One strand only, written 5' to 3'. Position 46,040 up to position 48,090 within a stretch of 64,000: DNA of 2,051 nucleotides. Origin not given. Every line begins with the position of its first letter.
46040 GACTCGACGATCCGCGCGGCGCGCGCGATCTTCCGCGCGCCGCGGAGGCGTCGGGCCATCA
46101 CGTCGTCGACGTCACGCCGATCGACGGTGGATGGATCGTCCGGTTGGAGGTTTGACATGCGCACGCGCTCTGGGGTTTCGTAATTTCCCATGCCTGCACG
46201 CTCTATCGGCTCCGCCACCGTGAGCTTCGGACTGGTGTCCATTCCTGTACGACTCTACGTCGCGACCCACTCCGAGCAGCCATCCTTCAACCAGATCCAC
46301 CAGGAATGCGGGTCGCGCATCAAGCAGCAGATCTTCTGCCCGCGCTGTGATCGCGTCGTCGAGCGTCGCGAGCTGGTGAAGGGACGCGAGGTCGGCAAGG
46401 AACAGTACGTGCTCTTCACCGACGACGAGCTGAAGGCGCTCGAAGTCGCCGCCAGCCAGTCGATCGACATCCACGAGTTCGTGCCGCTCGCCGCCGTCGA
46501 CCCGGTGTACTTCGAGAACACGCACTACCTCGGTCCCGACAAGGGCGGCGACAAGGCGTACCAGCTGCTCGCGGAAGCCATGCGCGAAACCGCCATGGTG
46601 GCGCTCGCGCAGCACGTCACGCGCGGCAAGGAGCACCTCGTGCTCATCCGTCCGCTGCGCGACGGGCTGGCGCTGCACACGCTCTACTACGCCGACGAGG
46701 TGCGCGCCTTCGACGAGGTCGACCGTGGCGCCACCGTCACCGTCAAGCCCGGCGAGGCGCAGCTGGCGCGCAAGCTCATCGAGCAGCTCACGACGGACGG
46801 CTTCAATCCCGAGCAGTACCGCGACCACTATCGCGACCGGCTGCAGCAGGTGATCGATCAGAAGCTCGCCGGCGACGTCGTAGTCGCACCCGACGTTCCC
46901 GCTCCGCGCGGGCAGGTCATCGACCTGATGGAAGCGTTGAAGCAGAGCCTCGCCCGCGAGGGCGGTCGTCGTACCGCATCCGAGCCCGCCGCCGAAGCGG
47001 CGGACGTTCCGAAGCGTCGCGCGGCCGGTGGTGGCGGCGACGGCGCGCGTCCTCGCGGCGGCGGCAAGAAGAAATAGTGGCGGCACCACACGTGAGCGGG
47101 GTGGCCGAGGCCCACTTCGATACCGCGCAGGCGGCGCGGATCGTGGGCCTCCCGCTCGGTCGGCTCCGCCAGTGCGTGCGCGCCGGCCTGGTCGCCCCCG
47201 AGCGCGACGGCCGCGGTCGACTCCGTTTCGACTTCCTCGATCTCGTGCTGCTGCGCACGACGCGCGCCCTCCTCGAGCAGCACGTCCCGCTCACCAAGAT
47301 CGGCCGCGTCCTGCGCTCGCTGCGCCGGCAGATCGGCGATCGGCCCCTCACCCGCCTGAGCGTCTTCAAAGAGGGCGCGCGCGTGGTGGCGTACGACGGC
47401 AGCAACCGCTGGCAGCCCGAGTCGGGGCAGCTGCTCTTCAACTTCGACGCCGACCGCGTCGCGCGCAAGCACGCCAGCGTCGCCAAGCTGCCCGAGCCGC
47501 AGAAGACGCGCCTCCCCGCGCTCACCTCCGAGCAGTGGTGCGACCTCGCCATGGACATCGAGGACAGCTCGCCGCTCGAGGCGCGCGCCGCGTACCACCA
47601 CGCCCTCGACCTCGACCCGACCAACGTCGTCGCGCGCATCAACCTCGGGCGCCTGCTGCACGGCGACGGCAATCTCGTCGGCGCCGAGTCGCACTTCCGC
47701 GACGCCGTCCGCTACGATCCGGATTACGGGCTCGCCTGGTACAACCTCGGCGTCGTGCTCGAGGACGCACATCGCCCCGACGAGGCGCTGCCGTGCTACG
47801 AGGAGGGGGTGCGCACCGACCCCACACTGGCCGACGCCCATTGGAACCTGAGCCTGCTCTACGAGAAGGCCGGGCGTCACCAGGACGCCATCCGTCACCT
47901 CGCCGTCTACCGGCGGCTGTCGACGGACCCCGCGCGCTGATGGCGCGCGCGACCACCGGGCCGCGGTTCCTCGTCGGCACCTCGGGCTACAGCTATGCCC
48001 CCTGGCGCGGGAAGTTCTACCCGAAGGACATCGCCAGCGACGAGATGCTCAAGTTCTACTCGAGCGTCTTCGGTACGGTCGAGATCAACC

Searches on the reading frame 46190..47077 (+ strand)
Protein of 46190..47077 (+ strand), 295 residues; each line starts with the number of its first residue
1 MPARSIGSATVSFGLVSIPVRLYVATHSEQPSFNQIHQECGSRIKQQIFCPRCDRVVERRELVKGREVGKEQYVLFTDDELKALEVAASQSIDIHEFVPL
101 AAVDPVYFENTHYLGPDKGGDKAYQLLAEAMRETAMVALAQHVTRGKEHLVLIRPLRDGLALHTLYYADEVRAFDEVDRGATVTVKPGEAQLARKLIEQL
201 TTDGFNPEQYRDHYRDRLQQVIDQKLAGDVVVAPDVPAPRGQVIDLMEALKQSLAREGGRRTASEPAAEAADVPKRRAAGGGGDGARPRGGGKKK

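Call 33: search_protein_families(library=pfam, proteins=[window:46190-47077:+], max_evalue=0.00001)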
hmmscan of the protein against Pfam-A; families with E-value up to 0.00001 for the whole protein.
window:46190-47077:+ (295 aa): 1 family
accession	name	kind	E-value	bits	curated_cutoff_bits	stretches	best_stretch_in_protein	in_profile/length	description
PF02735.22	Ku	-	2.5e-49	168.2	25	1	12-191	1-187/190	Ku70/Ku80 beta-barrel domain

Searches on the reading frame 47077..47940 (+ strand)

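Call 33: search_protein_families(library=pfam, proteins=[window:47077-47940:+], max_evalue=0.00001)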
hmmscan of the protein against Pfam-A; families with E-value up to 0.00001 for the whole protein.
window:47077-47940:+ (287 aa): 12 families
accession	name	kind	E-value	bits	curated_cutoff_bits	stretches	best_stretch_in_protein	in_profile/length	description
PF07719.23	TPR_2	-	7.6e-19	66.7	27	0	219-250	2-33/34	Tetratricopeptide repeat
PF13432.12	TPR_16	-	2.6e-17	63.4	32.7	1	222-280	1-59/65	Tetratricopeptide repeat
PF13431.12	TPR_17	-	3.6e-17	61.6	24.4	0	207-238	2-33/34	Tetratricopeptide repeat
PF14559.12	TPR_19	-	3.8e-16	59.6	25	1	166-219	7-59/68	Tetratricopeptide repeat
PF13414.12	TPR_11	-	1.7e-15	56.9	26.8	0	235-266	11-42/42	TPR repeat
PF00515.34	TPR_1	-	9.1e-15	54.2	27.8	1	220-250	3-33/34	Tetratricopeptide repeat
PF13424.12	TPR_12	-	1.7e-11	44.6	30.1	1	219-277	4-70/77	Tetratricopeptide repeat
PF13181.12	TPR_8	-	4.5e-10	39.3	25.7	0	220-250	3-33/34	Tetratricopeptide repeat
PF13411.12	MerR_1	-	1.7e-09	38.1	21.6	1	17-81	4-68/69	MerR HTH family regulatory protein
PF13428.12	TPR_14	-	1.7e-09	37.8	23.5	0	220-256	3-39/44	Tetratricopeptide repeat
PF13176.12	TPR_7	-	3.1e-07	30.4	27.9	0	220-250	1-33/36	Tetratricopeptide repeat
PF13374.12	TPR_10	-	2.1e-06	28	27.5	0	186-212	4-30/42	Tetratricopeptide repeat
